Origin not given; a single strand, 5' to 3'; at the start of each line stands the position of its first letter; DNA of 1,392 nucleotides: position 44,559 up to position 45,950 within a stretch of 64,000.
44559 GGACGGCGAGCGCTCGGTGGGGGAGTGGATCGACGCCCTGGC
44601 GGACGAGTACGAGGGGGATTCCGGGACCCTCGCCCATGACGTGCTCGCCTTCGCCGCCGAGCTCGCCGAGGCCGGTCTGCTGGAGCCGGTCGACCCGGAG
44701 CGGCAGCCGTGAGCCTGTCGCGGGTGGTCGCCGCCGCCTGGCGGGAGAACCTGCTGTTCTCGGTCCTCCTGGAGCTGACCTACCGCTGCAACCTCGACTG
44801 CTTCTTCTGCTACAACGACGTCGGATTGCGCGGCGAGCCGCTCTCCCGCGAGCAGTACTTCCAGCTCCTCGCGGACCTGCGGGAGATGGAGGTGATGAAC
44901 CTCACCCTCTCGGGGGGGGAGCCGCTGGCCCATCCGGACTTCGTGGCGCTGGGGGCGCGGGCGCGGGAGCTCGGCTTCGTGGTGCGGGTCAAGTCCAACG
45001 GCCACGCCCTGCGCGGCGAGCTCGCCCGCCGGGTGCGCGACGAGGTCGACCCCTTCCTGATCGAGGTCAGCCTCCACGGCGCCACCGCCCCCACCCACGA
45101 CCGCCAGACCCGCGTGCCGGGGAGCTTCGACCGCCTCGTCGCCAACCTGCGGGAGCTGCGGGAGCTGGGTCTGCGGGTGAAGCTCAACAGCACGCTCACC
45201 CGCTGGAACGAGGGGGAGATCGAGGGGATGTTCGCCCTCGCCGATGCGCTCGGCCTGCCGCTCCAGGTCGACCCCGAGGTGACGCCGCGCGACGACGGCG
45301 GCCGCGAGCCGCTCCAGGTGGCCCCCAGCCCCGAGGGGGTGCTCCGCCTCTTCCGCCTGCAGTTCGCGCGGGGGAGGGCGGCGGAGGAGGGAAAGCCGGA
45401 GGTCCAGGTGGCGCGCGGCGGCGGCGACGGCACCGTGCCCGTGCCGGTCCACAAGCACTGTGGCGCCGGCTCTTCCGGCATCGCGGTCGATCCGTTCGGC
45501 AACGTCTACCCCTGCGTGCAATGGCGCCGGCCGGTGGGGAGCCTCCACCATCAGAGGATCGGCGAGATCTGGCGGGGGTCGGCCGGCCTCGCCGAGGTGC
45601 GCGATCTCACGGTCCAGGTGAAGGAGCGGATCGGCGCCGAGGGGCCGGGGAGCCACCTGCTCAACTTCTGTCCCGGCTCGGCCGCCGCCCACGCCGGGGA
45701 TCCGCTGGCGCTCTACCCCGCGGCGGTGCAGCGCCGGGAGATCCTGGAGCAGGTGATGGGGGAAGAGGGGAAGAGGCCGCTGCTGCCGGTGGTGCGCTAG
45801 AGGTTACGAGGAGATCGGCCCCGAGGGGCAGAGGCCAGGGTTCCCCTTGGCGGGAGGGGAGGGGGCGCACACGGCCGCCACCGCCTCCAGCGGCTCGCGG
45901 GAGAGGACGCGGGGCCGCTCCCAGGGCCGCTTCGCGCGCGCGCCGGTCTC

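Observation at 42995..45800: Second peptide-modification module: non-canonical S24-like protein, HprK-like kinase A, PqqD and a radical SAM/SPASM enzyme, with no visible precursor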

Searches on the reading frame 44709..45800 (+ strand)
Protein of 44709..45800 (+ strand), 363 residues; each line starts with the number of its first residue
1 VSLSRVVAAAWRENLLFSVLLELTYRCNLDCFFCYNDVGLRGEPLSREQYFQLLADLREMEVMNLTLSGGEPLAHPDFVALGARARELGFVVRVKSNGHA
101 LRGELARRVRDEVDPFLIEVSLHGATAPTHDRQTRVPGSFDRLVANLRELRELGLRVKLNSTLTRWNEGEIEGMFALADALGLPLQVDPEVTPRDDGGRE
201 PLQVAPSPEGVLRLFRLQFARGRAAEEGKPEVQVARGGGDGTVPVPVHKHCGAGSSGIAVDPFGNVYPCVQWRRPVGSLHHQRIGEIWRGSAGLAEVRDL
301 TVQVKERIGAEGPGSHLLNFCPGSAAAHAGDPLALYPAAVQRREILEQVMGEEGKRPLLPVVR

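Call 3: search_protein_families(library=ncbifam, proteins=[window:44709-45800:+], max_evalue=0.01)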
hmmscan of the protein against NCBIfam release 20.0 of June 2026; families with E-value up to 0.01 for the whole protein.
window:44709-45800:+ (363 aa): 66 families (the best 25 are shown)
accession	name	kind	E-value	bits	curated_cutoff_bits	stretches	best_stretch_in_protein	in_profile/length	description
TIGR04051.1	rSAM_NirJ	equivalog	1.3e-32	113.1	515.45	1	19-180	4-165/354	heme d1 biosynthesis radical SAM protein NirJ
TIGR03962.1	mycofact_rSAM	equivalog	6.3e-29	101.2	265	1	20-301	15-295/339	mycofactocin radical SAM maturase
TIGR04055.1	rSAM_NirJ2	equivalog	1.3e-27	97.2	500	2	23-182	6-165/326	putative heme d1 biosynthesis radical SAM protein NirJ2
TIGR04545.1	rSAM_ahbD_hemeb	equivalog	2.1e-26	93.2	500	1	21-182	4-166/339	heme b synthase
TIGR02109.1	PQQ_syn_pqqE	equivalog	2.5e-23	82.6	381.35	1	18-181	8-172/358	pyrroloquinoline quinone biosynthesis protein PqqE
NF045574.1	sacti_mat_StsB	exception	6e-23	81.4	625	1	12-323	91-393/466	StsB family radical SAM/SPASM domain sactipeptide maturase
TIGR04546.1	rSAM_ahbC_deAc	equivalog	1.2e-21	77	650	1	19-184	41-206/390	12,18-didecarboxysiroheme deacetylase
TIGR04053.2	TIGR04053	equivalog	1.9e-21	76.7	395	1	17-182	8-177/366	TIGR04053 family radical SAM/SPASM domain-containing protein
TIGR04054.1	rSAM_NirJ1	equivalog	5.8e-20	71.3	650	1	19-179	38-198/387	putative heme d1 biosynthesis radical SAM protein NirJ1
TIGR04250.1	SCM_rSAM_ScmE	equivalog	1.2e-19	70.4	400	1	18-184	4-172/358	SynChlorMet cassette radical SAM/SPASM protein ScmE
TIGR04251.1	SCM_rSAM_ScmF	equivalog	2e-19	70.2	400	1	19-182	6-173/353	SynChlorMet cassette radical SAM/SPASM protein ScmF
TIGR04303.1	GeoRSP_rSAM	equivalog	9.7e-18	64.8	400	1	25-181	13-167/325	GeoRSP system radical SAM/SPASM protein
TIGR02668.1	moaA_archaeal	equivalog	1.1e-17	64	325.25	1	19-187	12-183/303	GTP 3',8-cyclase MoaA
TIGR04347.1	pseudo_SAM_Halo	equivalog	4.5e-17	62.4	525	1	19-182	40-203/390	TIGR04347 family pseudo-SAM/SPASM protein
TIGR04466.1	rSAM_BlsE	equivalog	2.8e-16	59.9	400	1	12-172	1-156/327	cytosylglucuronate decarboxylase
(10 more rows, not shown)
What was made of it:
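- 44709..45800 (+): Radical SAM enzyme, 363 aa. It has C27-X3-C31-X2-C34 plus a single auxiliary-cluster site (C251, C269, C321), so it is twitch-like or partial SPASM. All NCBIfam hits fall far below their cutoffs (call 3).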

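Call 4: search_protein_families(library=pfam, proteins=[window:44709-45800:+], max_evalue=0.01)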
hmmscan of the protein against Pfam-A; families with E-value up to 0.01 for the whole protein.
window:44709-45800:+ (363 aa): 3 families
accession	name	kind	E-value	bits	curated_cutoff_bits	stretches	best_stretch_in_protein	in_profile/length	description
PF04055.27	Radical_SAM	-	7.7e-20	72.2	29.5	1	22-177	2-165/166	Radical SAM superfamily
PF13186.11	SPASM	-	1.6e-06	28.7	21.5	1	251-298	1-52/67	Iron-sulfur cluster-binding domain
PF13353.11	Fer4_12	-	5.4e-05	23.9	22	1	26-75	14-66/137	4Fe-4S single cluster domain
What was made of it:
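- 44709..45800 (+): Pfam Radical_SAM and partial SPASM (call 4).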

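Call 16: find_homologous_proteins(query=window:44709-45800:+, max_evalue=1e-10)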
Query window:44709-45800:+ (363 aa): 2016 proteins with E <= 1e-10 among 8000 candidates; the best 120 are listed.
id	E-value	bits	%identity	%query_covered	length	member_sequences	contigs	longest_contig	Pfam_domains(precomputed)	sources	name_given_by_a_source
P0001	5.4e-242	821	100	100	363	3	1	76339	PF13186.12,PF04055.28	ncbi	ncbi:MAG: radical SAM/SPASM domain-containing protein [Thermoanaerobaculia bacterium]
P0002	2.5e-221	753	92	100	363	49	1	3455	PF13186.12,PF04055.28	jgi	jgi:MoaA/NifB/PqqE/SkfB family radical SAM enzyme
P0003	1.2e-219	747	92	100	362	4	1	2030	PF13186.12,PF04055.28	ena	-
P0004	9.3e-219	744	91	100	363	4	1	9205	PF13186.12,PF04055.28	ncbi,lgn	-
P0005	6.7e-217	738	90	100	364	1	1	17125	PF13186.12,PF04055.28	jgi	jgi:MoaA/NifB/PqqE/SkfB family radical SAM enzyme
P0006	7.3e-216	735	91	100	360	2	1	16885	PF13186.12,PF04055.28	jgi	jgi:MoaA/NifB/PqqE/SkfB family radical SAM enzyme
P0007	9.2e-216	735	90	100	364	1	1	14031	PF13186.12,PF04055.28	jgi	jgi:AdoMet-dependent heme synthase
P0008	1.1e-215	734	91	100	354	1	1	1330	PF13186.12,PF04055.28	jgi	jgi:MoaA/NifB/PqqE/SkfB family radical SAM enzyme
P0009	2.4e-213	727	90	100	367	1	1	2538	PF13186.12,PF04055.28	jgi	jgi:mycofactocin biosynthetic radical S-adenosylmethionine protein MftC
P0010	1.8e-210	717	88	100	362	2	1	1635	PF13186.12,PF04055.28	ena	-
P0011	4.9e-206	703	85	100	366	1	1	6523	PF13186.12,PF04055.28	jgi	jgi:MoaA/NifB/PqqE/SkfB family radical SAM enzyme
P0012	8.0e-206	702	86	100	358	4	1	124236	PF13186.12,PF04055.28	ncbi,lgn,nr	ncbi:MAG TPA: radical SAM protein [Thermoanaerobaculia bacterium]|nr:radical SAM protein [Thermoanae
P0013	1.1e-205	701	86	100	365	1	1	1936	PF13186.12,PF04055.28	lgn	-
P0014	1.3e-205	701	85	100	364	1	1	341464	PF13186.12,PF04055.28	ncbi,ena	-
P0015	1.4e-203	695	83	100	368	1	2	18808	PF13186.12,PF04055.28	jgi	jgi:MoaA/NifB/PqqE/SkfB family radical SAM enzyme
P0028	1.2e-199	682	84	100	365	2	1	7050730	PF13186.12,PF04055.28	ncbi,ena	-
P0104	2.0e-181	622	74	100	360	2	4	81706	PF13186.12,PF04055.28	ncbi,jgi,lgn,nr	ncbi:MAG: radical SAM protein [Acidobacteria bacterium]|nr:radical SAM protein [Acidobacteriota bact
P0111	2.0e-179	615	73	100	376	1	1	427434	PF13186.12,PF04055.28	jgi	jgi:MoaA/NifB/PqqE/SkfB family radical SAM enzyme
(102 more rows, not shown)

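Call 17: find_encoding_contigs(protein=P0111, flank=10000, max_places=2)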
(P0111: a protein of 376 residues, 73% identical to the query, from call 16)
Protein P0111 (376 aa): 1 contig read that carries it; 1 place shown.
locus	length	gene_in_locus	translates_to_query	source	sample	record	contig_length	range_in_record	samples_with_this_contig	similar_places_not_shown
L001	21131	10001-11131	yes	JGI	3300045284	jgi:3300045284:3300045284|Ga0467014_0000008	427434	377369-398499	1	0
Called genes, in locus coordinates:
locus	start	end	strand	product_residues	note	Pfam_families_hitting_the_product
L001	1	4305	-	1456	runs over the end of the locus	PF13676:TIR_2, PF20703:nSTAND1, PF24814:WD40_Prp19, PF25173:Beta-prop_WDR3_1st, PF25175:Beta-prop_WDR5, PF00400:WD40, PF23381:Beta-prop_IFT122_1st, PF23414:Beta-prop_EML_2, +107 more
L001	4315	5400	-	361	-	-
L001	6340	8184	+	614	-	PF07719:TPR_2 (faint), PF04932:Wzy_C, PF13432:TPR_16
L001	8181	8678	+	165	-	-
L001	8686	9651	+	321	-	PF27840:ScmC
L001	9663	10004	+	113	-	PF05402:PqqD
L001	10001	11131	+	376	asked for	PF04055:Radical_SAM, PF13186:SPASM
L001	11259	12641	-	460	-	PF13727:CoA_binding_3, PF02397:Bac_transf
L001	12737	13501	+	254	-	PF03824:NicO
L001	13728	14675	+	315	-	PF02219:MTHFR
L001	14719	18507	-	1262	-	-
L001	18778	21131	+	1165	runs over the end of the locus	PF02574:S-methyl_trans, PF00809:Pterin_bind, PF02607:B12-binding_2, PF02310:B12-binding, PF02965:Met_synt_B12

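Call 18: find_encoding_contigs(protein=P0028, flank=10000, max_places=2)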
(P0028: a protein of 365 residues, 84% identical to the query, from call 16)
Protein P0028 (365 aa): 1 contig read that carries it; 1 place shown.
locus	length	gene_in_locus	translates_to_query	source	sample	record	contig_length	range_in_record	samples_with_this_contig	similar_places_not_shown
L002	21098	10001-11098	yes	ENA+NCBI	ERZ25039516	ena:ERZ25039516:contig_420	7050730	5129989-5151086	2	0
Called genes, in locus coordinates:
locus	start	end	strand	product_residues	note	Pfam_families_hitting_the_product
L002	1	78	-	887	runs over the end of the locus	PF02706:Wzz, PF13807:GNVR (faint), PF19567:CpsB_CapC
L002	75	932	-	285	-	PF02563:Poly_export, PF10531:SLBB (weak), PF22461:SLBB_2 (weak), PF10531:SLBB (weak), PF22461:SLBB_2 (weak)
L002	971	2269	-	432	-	-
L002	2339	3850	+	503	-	PF04932:Wzy_C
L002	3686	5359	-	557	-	-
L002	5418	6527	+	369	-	PF14907:NTP_transf_5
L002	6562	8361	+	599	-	PF04932:Wzy_C, PF00515:TPR_1 (faint), PF07719:TPR_2 (faint)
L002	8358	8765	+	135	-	-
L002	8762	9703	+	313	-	PF27840:ScmC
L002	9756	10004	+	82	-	PF05402:PqqD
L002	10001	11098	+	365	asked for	PF04055:Radical_SAM, PF13186:SPASM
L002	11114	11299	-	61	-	-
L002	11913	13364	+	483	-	-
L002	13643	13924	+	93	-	PF05402:PqqD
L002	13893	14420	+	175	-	PF13471:Transglut_core3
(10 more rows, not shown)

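Call 19: find_encoding_contigs(protein=P0104, flank=10000, max_places=2)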
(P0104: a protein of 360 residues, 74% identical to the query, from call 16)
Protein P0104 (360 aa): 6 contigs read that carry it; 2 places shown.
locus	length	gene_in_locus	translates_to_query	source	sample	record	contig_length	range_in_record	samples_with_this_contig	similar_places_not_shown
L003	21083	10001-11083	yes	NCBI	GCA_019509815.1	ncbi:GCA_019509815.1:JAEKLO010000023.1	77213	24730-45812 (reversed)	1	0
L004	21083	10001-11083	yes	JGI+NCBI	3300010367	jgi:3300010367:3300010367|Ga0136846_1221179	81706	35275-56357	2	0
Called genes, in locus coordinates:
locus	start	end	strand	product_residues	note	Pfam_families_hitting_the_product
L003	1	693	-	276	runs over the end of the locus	PF02563:Poly_export, PF10531:SLBB (weak), PF22461:SLBB_2 (weak), PF10531:SLBB (weak)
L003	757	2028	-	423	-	-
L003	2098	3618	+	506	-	PF04932:Wzy_C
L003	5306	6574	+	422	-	PF14907:NTP_transf_5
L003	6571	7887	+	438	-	PF04932:Wzy_C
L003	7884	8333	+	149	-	PF00515:TPR_1 (faint), PF07719:TPR_2 (faint), PF13181:TPR_8 (faint), PF13432:TPR_16 (weak)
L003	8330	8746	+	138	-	-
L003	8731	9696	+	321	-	PF27840:ScmC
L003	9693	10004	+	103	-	PF05402:PqqD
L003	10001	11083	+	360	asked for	PF04055:Radical_SAM, PF13186:SPASM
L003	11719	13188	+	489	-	-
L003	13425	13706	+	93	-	PF05402:PqqD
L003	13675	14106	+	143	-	PF13471:Transglut_core3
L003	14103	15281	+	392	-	-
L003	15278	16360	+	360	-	PF14907:NTP_transf_5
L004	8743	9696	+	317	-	PF27840:ScmC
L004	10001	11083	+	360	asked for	PF04055:Radical_SAM, PF13186:SPASM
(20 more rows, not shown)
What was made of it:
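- Closest known: SynChlorMet. Same: Orthologs of the kinase are recorded as Pfam PF27840 ScmC (calls 17-19).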

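Call 26: find_related_loci(query=A2, collection=genome_contigs, flank=10000)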
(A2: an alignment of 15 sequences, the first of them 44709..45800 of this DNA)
Query A2 (363 aa) in genome_contigs; peptide patterns used: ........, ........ (x = any residue, [..] = any of these).
361 stretches matched a pattern; 310 encode a relative of the query (tblastn E <= 1e-3); the best 80 are kept; 80 distinct loci.
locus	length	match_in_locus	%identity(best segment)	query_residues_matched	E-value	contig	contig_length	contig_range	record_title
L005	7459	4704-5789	91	1-363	0e+0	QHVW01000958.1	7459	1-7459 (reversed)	MAG: Acidobacteria bacterium isolate gp7 AA5 14_0903_05_20cm_scaffold_3851_curated, whole genome shotgun sequence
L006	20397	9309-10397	90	1-363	0e+0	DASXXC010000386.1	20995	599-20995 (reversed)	MAG TPA_asm: Thermoanaerobaculia bacterium isolate SMAG_U4788 k141_318216, whole genome shotgun sequence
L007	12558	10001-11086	90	1-363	0e+0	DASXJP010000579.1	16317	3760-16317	MAG TPA_asm: Thermoanaerobaculia bacterium isolate SMAG_U5251 k141_5379725, whole genome shotgun sequence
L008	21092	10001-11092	84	1-363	0e+0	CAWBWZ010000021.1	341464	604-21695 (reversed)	MAG: uncultured Acidobacteriota bacterium isolate MFD07386.bin.2.49 genome assembly, contig: contig_9592, whole genome s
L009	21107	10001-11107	83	1-363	0e+0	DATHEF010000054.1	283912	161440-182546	MAG TPA_asm: Thermoanaerobaculia bacterium isolate SMAG_U12414 k141_636140, whole genome shotgun sequence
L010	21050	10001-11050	86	1-355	0e+0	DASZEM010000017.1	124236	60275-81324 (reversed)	MAG TPA_asm: Thermoanaerobaculia bacterium isolate SMAG_U6494 k141_281205, whole genome shotgun sequence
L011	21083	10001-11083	84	5-363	0e+0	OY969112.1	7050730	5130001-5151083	MAG: uncultured Acidobacteriota bacterium isolate MFD04212.bin.1.16 genome assembly, chromosome: 1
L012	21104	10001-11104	83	1-363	0e+0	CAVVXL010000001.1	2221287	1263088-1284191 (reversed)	MAG: uncultured Acidobacteriota bacterium isolate MFD04580.bin.1.42 genome assembly, contig: contig_14298, whole genome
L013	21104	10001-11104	83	1-363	0e+0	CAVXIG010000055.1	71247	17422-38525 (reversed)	MAG: uncultured Acidobacteriota bacterium isolate MFD02581.bin.2.147 genome assembly, contig: contig_70600, whole genome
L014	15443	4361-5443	80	1-363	0e+0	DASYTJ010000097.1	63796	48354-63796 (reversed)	MAG TPA_asm: Thermoanaerobaculia bacterium isolate SMAG_U4564 k141_1329931, whole genome shotgun sequence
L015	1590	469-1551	83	1-363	0e+0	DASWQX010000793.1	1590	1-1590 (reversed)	MAG TPA_asm: Thermoanaerobaculia bacterium isolate SMAG_U3506 k141_2623964, whole genome shotgun sequence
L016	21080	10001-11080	81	1-363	0e+0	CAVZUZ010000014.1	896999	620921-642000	MAG: Thermoanaerobaculaceae bacterium isolate MFD06742.bin.2.42 genome assembly, contig: contig_33958, whole genome shot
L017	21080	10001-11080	82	1-362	0e+0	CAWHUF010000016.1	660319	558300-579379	MAG: uncultured Acidobacteriota bacterium isolate MFD03066.bin.1.255 genome assembly, contig: contig_7228, whole genome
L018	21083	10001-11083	79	2-363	0e+0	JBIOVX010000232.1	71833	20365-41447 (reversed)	MAG: Thermoanaerobaculia bacterium isolate MAG097 k127_4312047, whole genome shotgun sequence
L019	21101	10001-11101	82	1-363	0e+0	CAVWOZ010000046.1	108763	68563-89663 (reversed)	MAG: uncultured Acidobacteriota bacterium isolate MFD09368.bin.3.159 genome assembly, contig: contig_66804, whole genome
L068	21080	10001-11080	65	1-358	2e-149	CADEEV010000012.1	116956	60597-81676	MAG: uncultured Acidobacteria bacterium isolate Acidobacteria sp. RBC046 genome assembly, contig: MAG046_12, whole genom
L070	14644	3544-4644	60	1-362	3e-147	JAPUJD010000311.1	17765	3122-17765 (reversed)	MAG: Acidobacteria bacterium isolate KW1-S11_156 KW1-S11_156_cg311, whole genome shotgun sequence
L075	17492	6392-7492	61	1-363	3e-143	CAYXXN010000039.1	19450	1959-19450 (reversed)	MAG TPA_asm: uncultured Thermoanaerobaculia bacterium isolate binchicken_co292_30 genome assembly, contig: NODE_259_leng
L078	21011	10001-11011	63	2-342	1e-139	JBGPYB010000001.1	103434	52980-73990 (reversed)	MAG: Vicinamibacteria bacterium isolate OBJ1_062018_090_23 k141_387183_length_103434_cov_12.7621, whole genome shotgun s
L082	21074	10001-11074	59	1-362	2e-138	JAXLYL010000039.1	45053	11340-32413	MAG: Polyangiaceae bacterium isolate STL-MYX12 C1.258.fa-39, whole genome shotgun sequence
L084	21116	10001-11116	60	1-363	1e-137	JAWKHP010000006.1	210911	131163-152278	MAG: Thermoanaerobaculia bacterium isolate ABC1.176 ABC1.176.fa-6, whole genome shotgun sequence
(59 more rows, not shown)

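Call 38: search_solved_structures(query=A2, max_evalue=0.00001, show_alignments=4)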
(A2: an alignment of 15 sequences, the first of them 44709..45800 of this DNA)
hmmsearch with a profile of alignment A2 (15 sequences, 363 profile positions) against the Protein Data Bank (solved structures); distinct sequences matched with E-value up to 0.00001: 5.
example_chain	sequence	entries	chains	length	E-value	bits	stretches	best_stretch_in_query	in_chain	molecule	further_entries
6c8v_A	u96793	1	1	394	7.6e-20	74.6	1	18-332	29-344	Coenzyme PQQ synthesis protein E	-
7vob_C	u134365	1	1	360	1e-17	67.6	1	12-176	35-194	Cytosylglucuronate decarboxylase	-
7voc_C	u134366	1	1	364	1e-17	67.6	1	12-176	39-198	Cytosylglucuronate decarboxylase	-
6efn_A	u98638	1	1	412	1.1e-12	51.1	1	15-177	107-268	Sporulation killing factor maturation protein SkfB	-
5wgg_A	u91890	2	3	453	6e-07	32.2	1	10-272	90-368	Radical SAM domain protein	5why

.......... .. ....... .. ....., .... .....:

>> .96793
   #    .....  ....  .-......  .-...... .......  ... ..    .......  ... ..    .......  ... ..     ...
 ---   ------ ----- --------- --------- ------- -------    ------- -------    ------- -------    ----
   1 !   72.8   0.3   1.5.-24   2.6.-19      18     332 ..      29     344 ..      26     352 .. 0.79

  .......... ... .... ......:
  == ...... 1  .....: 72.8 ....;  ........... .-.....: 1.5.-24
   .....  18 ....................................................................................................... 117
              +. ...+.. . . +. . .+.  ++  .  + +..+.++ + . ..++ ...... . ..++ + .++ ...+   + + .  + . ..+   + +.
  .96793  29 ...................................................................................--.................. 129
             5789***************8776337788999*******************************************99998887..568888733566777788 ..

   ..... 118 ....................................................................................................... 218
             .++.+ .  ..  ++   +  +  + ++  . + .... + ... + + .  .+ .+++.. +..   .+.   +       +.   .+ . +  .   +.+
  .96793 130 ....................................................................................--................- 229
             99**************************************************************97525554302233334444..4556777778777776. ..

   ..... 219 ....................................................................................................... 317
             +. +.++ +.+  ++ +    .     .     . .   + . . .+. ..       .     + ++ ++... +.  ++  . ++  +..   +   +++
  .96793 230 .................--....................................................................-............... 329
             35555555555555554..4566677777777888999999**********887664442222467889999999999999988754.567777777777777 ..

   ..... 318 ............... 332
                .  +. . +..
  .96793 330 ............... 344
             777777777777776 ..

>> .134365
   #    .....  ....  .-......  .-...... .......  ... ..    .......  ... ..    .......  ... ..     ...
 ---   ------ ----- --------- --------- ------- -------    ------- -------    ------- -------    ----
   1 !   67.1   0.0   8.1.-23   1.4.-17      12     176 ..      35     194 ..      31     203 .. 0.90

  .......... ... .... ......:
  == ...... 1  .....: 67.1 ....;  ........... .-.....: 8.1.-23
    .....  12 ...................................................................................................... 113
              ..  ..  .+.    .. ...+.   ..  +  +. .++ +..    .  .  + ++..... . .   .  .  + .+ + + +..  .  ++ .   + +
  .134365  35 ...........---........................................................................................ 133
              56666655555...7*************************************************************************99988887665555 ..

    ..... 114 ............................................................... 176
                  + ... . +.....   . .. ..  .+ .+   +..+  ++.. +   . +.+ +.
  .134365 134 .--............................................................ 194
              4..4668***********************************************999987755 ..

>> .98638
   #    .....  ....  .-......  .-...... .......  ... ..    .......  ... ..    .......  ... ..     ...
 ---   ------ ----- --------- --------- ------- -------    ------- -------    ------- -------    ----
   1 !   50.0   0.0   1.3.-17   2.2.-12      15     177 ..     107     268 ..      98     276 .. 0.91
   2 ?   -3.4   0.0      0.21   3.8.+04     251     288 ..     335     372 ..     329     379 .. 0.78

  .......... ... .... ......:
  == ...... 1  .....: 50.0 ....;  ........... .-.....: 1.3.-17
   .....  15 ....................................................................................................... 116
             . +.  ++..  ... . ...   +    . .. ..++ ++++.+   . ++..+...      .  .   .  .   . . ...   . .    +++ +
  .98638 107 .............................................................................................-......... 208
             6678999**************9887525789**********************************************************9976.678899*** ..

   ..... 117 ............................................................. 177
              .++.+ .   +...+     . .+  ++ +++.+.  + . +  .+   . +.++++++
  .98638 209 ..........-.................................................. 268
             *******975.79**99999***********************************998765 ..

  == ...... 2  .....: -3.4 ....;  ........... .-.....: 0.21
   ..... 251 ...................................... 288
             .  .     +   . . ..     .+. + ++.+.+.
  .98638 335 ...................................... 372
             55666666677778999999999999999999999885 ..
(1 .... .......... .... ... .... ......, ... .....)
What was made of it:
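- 44709..45800 (+): The best PDB sequence match is PqqE 6C8V (E 8e-20), followed by BlsE, SkfB and CteB (call 38).
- Closest known: rSAM/RRE thioether RiPPs. Same: CteB, SkfB and StsB are among the sequence matches (calls 3, 38).
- Its best full-length matches are peptide-modifying enzymes: PqqE, MftC, the StsB sactipeptide maturase and CteB (calls 3, 38). PqqE is the best PDB sequence match and MftC a top full-length NCBIfam match (calls 3, 38).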
